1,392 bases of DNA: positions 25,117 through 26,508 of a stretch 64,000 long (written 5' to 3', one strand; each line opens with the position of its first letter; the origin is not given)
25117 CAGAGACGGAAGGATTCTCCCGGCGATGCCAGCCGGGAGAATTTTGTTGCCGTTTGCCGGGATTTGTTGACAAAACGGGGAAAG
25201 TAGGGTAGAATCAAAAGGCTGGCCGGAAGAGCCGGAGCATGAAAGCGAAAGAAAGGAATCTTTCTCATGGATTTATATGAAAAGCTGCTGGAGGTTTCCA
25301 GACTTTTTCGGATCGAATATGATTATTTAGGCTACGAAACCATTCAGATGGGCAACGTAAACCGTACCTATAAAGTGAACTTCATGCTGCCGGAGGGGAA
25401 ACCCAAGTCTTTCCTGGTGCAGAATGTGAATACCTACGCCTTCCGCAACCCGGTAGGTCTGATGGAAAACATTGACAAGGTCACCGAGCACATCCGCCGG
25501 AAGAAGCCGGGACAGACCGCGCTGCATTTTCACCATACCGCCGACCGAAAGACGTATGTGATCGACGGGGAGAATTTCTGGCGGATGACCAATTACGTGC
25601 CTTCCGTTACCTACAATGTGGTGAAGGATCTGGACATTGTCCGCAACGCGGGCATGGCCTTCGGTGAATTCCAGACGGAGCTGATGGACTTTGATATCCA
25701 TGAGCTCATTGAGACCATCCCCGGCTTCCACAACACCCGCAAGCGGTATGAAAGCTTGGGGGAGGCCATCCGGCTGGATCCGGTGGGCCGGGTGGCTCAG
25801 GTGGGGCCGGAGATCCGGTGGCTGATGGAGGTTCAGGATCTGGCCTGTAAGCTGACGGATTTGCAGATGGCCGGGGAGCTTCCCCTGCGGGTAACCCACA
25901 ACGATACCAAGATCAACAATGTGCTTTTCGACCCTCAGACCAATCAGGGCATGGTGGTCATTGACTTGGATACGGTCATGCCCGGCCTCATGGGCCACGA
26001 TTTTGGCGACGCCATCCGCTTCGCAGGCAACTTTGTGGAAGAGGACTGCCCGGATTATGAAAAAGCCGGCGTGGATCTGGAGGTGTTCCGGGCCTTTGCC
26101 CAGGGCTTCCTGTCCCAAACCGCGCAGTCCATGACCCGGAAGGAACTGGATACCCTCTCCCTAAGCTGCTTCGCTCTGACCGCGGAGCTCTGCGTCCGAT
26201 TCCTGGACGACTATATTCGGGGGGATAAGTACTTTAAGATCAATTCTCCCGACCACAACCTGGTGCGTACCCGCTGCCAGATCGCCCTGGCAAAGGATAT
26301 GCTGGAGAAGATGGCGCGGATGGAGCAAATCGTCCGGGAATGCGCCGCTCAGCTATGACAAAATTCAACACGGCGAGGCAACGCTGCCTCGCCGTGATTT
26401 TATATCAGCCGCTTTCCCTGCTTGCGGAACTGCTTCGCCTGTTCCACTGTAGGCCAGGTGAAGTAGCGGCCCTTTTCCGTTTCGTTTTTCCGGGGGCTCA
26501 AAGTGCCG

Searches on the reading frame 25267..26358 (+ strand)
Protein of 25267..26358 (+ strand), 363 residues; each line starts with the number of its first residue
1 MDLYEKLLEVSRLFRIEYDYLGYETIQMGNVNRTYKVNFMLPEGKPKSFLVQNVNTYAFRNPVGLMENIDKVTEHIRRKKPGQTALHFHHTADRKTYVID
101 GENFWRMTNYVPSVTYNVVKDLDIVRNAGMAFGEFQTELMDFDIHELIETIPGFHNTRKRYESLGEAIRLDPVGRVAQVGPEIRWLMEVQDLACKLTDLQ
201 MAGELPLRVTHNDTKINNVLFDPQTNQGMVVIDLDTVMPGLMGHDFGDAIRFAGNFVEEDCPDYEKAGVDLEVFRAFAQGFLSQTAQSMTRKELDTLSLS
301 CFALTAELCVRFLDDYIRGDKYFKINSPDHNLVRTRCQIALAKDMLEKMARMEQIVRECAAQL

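Call 5: search_protein_families(library=pfam, proteins=[window:25267-26358:+], max_evalue=0.001)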
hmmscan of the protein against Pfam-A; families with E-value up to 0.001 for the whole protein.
window:25267-26358:+ (363 aa): 1 family
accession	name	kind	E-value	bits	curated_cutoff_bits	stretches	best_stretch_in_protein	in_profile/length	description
PF01636.29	APH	-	9.3e-11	42.4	23.2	1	99-260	70-221/239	Phosphotransferase enzyme family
